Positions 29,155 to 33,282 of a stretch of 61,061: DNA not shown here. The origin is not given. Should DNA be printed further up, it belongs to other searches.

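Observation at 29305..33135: One ORF joins an extracellular subtilase to an AmpG-like MFS permease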

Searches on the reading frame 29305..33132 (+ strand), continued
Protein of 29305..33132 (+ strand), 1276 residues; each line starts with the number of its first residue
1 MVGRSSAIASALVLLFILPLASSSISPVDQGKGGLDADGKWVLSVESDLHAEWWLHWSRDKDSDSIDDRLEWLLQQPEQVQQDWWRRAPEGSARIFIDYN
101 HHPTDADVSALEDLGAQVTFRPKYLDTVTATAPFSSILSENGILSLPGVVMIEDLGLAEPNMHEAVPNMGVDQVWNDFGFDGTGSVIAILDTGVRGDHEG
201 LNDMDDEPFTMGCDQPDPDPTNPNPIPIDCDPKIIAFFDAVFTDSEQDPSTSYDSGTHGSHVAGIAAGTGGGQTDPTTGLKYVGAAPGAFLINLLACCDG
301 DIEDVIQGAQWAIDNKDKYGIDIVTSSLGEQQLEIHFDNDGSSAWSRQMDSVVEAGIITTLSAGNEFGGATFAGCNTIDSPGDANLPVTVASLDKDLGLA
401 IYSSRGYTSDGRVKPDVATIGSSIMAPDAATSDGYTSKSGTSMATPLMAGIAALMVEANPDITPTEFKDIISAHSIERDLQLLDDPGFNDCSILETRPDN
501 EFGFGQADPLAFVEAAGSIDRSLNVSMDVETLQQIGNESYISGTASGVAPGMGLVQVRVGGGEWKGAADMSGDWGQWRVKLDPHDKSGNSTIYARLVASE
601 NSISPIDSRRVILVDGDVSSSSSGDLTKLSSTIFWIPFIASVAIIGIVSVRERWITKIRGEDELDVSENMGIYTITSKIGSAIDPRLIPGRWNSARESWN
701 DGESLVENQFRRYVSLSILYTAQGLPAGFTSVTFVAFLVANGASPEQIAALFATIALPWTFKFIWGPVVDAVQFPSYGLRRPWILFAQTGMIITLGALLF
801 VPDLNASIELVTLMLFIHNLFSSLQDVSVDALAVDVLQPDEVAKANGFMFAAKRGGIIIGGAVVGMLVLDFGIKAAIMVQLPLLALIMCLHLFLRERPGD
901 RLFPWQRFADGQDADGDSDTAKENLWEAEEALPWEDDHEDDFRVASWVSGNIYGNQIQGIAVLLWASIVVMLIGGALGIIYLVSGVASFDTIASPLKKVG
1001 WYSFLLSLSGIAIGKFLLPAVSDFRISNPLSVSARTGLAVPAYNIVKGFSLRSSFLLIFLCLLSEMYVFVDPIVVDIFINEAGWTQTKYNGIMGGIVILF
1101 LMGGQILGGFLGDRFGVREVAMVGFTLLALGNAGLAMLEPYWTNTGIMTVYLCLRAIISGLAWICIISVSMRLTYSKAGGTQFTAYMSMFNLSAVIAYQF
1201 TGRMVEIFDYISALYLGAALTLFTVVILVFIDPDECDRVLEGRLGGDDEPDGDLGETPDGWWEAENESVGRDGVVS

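Call 43: search_protein_families(library=pfam, proteins=[L068:7347-8786:+, L068:8786-9799:+, L068:9869-10828:+, L066:7310-9070:+, L066:3780-5798:+, L060:7411-8862:-, L060:8858-10180:+, L067:4527-5693:+, L065:3551-5803:-, L062:4954-5853:+], max_evalue=0.00001)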
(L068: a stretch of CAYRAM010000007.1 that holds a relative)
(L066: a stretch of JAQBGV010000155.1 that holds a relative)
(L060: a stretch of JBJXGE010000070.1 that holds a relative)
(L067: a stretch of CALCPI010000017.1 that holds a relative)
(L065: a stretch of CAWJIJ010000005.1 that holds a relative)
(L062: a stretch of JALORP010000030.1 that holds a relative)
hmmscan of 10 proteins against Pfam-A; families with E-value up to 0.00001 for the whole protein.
L068:7347-8786:+ (480 aa): 1 family
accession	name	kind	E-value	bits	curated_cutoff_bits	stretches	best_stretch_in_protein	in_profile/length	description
PF00144.29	Beta-lactamase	-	1.8e-61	208.6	27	1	48-353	13-318/329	Beta-lactamase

L068:8786-9799:+ (338 aa): 1 family
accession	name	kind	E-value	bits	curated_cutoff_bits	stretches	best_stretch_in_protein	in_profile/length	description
PF03629.24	SASA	-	5.3e-24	85.5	24.8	1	48-307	3-213/226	Carbohydrate esterase, sialic acid-specific acetylesterase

L068:9869-10828:+ (320 aa): 1 family
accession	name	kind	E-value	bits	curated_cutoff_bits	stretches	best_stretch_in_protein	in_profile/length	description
PF01791.15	DeoC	-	3.1e-21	76.5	23.8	1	55-296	3-224/229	DeoC/LacD family aldolase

L066:7310-9070:+ (587 aa): 2 families
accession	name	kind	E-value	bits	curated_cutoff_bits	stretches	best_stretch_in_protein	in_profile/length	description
PF00664.28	ABC_membrane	-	3.2e-45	155.4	28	1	33-303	2-274/274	ABC transporter transmembrane region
PF00005.33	ABC_tran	-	1.5e-30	107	25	1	365-514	1-137/137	ABC transporter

L066:3780-5798:+ (673 aa): 2 families
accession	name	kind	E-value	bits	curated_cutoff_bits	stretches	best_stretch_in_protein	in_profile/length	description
PF01839.29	FG-GAP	-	1.8e-22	79.2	22.1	2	454-488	5-37/37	FG-GAP repeat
PF13517.12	FG-GAP_3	-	8.1e-09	36.4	26.9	0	220-305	1-60/61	FG-GAP-like repeat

L060:7411-8862:- (483 aa): 2 families
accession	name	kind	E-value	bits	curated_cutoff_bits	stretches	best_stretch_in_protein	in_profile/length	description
PF13635.12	DUF4143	-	1.1e-42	145.9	28.1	1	264-423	1-160/160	Domain of unknown function (DUF4143)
PF13173.12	AAA_14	-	1.2e-22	80.7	27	1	107-220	3-126/129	AAA domain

L060:8858-10180:+ (441 aa): 3 families
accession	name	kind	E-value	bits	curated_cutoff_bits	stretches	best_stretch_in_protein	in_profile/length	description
PF01556.23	DnaJ_C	-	9.8e-34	117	26.6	1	213-422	1-152/152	DnaJ C terminal domain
PF00226.36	DnaJ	-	3e-28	98.1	27.8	1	86-148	1-63/63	DnaJ domain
PF00684.25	DnaJ_CXXCXGXG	-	2.1e-09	38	32.7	1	240-302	1-65/65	DnaJ central domain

L067:4527-5693:+ (389 aa): 3 families
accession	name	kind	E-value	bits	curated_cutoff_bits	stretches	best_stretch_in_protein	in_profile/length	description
PF15902.12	Sortilin-Vps10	-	1.2e-07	31.3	33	0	222-280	2-59/446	Sortilin, neurotensin receptor 3,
PF13088.12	BNR_2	-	2.5e-06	27.5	31.4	0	222-365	139-258/277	BNR repeat-like domain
PF02012.26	BNR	-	8.8e-06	25.4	27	0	62-71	2-11/12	BNR/Asp-box repeat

L065:3551-5803:- (750 aa): 3 families
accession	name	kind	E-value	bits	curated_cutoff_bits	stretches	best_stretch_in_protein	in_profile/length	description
PF00384.28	Molybdopterin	-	4.7e-27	95.4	24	1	61-432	1-318/353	Molybdopterin oxidoreductase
PF01568.27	Molydop_binding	-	4.8e-18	65.7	26.8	1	624-738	1-107/110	Molydopterin dinucleotide binding domain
PF04879.21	Molybdop_Fe4S4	-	1e-10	41.9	22.7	1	2-57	2-54/55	Molybdopterin oxidoreductase Fe4S4 domain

L062:4954-5853:+ (300 aa): 3 families
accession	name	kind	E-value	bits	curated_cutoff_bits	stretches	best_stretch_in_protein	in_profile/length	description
PF01370.27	Epimerase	-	7.6e-25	88.2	20.9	1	3-221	1-240/240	NAD dependent epimerase/dehydratase family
PF08338.16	DUF1731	-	2.5e-18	65.9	27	1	247-290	1-44/47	Domain of unknown function (DUF1731)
PF16363.11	GDP_Man_Dehyd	-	9.2e-09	35.6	27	1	4-131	1-149/332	GDP-mannose 4,6 dehydratase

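Call 66: search_protein_families(library=pfam, proteins=[P0242, P0245, P0247, P0248, P0250, P0282, P0284, P0360, P0376, P0379], max_evalue=0.001)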
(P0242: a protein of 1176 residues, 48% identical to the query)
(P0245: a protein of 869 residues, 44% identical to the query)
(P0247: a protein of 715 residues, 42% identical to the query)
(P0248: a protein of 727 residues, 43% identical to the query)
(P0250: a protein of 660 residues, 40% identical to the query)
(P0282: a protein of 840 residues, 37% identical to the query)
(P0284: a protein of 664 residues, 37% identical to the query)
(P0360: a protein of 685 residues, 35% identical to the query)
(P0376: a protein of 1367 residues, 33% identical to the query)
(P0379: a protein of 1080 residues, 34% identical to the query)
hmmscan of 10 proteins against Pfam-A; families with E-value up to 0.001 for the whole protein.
P0242 (1176 aa): 4 families
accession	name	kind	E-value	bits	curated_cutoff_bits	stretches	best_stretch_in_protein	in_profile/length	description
PF00082.27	Peptidase_S8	-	3.4e-46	158.3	21.8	1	155-473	1-288/288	Subtilase family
PF07690.21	MFS_1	-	1e-20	74.4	33.4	2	690-880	4-187/347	Major Facilitator Superfamily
PF03092.22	BT1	-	2e-12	47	22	1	694-867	1-176/432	BT1 family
PF13000.13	Acatn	-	1.2e-09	37.7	23.7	1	687-813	5-152/546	Acetyl-coenzyme A transporter 1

P0245 (869 aa): 3 families
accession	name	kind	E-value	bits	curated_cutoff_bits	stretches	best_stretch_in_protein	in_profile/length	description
PF07690.21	MFS_1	-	2.5e-25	89.6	33.4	1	454-820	1-346/347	Major Facilitator Superfamily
PF04389.22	Peptidase_M28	-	1.6e-17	64.3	21.3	1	97-333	1-183/193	Peptidase family M28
PF13000.13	Acatn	-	5.9e-07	28.8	23.7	1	453-533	4-88/546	Acetyl-coenzyme A transporter 1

P0247 (715 aa): 3 families
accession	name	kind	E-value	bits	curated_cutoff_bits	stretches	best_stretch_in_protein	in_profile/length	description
PF07690.21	MFS_1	-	2.1e-28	99.7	33.4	1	289-633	2-323/347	Major Facilitator Superfamily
PF03092.22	BT1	-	7.7e-18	64.9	22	1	295-535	1-233/432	BT1 family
PF13000.13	Acatn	-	7.4e-15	54.9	23.7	1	287-432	4-166/546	Acetyl-coenzyme A transporter 1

P0248 (727 aa): 3 families
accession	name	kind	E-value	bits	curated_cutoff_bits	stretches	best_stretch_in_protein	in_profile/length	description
PF07690.21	MFS_1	-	1.2e-27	97.2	33.4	1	300-663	2-346/347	Major Facilitator Superfamily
PF03092.22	BT1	-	1.7e-16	60.4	22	1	306-495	1-182/432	BT1 family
PF13000.13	Acatn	-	8.9e-14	51.4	23.7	1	298-443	4-166/546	Acetyl-coenzyme A transporter 1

P0250 (660 aa): 6 families
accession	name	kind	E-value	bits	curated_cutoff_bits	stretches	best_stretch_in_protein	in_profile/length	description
PF07690.21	MFS_1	-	1.4e-30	106.8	33.4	1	241-607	1-346/347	Major Facilitator Superfamily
PF03092.22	BT1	-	7.6e-16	58.3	22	1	248-483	1-233/432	BT1 family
PF13000.13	Acatn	-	3.2e-13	49.5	23.7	1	240-385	4-166/546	Acetyl-coenzyme A transporter 1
PF00127.26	Copper-bind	-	3.3e-13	50.3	21.2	1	59-145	5-99/99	Copper binding proteins, plastocyanin/azurin family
PF13347.12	MFS_2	-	1.6e-11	43.9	27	1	267-544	29-305/427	MFS/sugar transport protein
PF12832.13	MFS_1_like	-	1e-06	28.5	25.2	1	261-585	24-331/373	MFS_1 like family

P0282 (840 aa): 4 families
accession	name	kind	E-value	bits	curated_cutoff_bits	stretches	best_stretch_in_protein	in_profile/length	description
PF06439.18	3keto-disac_hyd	-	5.5e-46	157.4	26.8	1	644-831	1-187/187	3-keto-disaccharide hydrolase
PF07690.21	MFS_1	-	1.6e-26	93.5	33.4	2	3-238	5-223/347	Major Facilitator Superfamily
PF13000.13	Acatn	-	3.5e-09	36.2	23.7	1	1-79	7-86/546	Acetyl-coenzyme A transporter 1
PF03092.22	BT1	-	4.5e-08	32.7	22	1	6-181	1-178/432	BT1 family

P0284 (664 aa): 4 families
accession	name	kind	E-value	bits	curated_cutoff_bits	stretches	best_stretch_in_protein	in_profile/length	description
PF07690.21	MFS_1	-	1.7e-33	116.4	33.4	2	6-356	1-346/347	Major Facilitator Superfamily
PF13000.13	Acatn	-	5.8e-15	55.3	23.7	1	3-131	2-151/546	Acetyl-coenzyme A transporter 1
PF03092.22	BT1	-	9.6e-15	54.7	22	1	13-205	1-198/432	BT1 family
PF12832.13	MFS_1_like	-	3.1e-06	27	25.2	1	24-308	22-311/373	MFS_1 like family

P0360 (685 aa): 2 families
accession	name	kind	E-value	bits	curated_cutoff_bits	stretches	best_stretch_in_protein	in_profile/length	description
PF07690.21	MFS_1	-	1.8e-28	99.9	33.4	2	15-391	2-346/347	Major Facilitator Superfamily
PF13000.13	Acatn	-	2.5e-15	56.5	23.7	1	14-151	5-155/546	Acetyl-coenzyme A transporter 1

P0376 (1367 aa): 7 families
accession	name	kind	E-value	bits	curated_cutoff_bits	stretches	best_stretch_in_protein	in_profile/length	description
PF22422.2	MGH1-like_GH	-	4.3e-64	217.8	27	1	562-920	2-356/356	Mannosylglycerate hydrolase MGH1-like glycoside hydrolase domain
PF03633.20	Glyco_hydro_65C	-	8.6e-10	38.7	22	1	944-996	5-58/62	Glycosyl hydrolase family 65, C-terminal domain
PF22633.2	F5_F8_type_C_2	-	1.2e-09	39.1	27.8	1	1246-1347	1-91/91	NedA-like, galactose-binding domain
PF00754.31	F5_F8_type_C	-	1.6e-09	38.4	28.2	1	1234-1353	3-116/127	F5/8 type C domain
PF13000.13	Acatn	-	1.9e-09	37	23.7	1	19-96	6-84/546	Acetyl-coenzyme A transporter 1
PF07690.21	MFS_1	-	3.3e-09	36.5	33.4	1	20-271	3-235/347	Major Facilitator Superfamily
PF21606.3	BgaA-like_CBM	-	4.7e-05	23.9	27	1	1235-1313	3-88/160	Beta-galactosidase-like, Galactose-binding domain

P0379 (1080 aa): 5 families
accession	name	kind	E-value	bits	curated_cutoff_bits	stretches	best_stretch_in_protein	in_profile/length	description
PF13517.12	FG-GAP_3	-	1.6e-25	89.9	26.9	2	631-692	1-60/61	FG-GAP-like repeat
PF07690.21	MFS_1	-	5.9e-23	81.8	33.4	1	18-396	1-346/347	Major Facilitator Superfamily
PF03092.22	BT1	-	4.5e-20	72.2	22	1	25-210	1-189/432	BT1 family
PF01839.29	FG-GAP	-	6.2e-11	42.4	22.1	1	676-697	3-24/37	FG-GAP repeat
PF13000.13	Acatn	-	3.2e-08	33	23.7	1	16-139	3-148/546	Acetyl-coenzyme A transporter 1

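Call 67: list_cluster_members(proteins=[P0245, P0250, P0282, P0376, P0379, P0247, P0248, P0242, P0246, P0251])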
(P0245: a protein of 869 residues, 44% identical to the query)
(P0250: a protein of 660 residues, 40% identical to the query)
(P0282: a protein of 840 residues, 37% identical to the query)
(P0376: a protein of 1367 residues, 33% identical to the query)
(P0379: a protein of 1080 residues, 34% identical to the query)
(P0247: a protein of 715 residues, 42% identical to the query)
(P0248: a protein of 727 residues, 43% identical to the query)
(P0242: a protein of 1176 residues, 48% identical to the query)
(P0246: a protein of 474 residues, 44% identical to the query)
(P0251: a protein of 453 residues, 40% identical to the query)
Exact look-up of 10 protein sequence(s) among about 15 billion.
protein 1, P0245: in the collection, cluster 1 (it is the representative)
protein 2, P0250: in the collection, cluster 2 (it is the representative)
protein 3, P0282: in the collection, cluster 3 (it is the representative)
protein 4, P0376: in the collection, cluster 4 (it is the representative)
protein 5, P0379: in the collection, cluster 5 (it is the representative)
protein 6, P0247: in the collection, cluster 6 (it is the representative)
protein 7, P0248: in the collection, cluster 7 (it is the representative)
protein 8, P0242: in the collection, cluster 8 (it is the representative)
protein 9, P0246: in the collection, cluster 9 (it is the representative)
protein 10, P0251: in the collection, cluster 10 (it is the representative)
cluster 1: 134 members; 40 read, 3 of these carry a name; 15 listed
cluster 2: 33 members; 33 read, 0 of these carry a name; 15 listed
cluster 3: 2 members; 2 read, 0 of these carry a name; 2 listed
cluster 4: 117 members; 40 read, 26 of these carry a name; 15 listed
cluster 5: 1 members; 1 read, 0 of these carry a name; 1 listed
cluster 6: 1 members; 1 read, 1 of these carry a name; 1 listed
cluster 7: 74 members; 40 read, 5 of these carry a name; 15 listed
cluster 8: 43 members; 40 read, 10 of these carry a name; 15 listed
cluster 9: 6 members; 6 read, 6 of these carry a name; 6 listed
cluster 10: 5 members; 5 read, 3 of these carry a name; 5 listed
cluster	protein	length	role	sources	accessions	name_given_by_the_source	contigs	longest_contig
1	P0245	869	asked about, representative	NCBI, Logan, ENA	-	-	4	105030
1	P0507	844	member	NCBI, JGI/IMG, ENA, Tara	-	strand:+ start:797 stop:3331 length:2535 start_codon:yes stop_codon:yes gene_type:complete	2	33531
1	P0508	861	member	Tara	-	strand:- start:3460 stop:6045 length:2586 start_codon:yes stop_codon:yes ...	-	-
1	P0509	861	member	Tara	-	strand:- start:5944 stop:8529 length:2586 start_codon:yes stop_codon:yes ...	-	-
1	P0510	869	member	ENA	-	-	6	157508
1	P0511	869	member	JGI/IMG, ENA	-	-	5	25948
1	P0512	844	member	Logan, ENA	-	-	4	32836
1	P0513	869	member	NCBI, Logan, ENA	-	-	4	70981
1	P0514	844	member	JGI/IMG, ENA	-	-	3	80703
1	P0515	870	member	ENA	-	-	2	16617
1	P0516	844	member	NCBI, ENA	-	-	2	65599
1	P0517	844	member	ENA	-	-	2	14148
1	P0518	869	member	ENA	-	-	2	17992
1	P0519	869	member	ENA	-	-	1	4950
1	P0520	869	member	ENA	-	-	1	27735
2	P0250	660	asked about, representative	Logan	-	-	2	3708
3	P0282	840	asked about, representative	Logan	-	-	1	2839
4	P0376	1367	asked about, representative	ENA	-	-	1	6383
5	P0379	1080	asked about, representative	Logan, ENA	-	-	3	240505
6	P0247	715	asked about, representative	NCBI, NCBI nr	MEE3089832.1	MAG: MFS transporter [Candidatus Thermoplasmatota archaeon] | MFS transporter [Candidatus Thermoplasmatota archaeon]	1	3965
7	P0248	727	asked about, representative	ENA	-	-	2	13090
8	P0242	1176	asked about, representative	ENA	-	-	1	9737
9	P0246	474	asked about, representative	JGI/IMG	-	PAT family beta-lactamase induction signal transducer AmpG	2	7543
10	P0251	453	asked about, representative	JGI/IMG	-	PAT family beta-lactamase induction signal transducer AmpG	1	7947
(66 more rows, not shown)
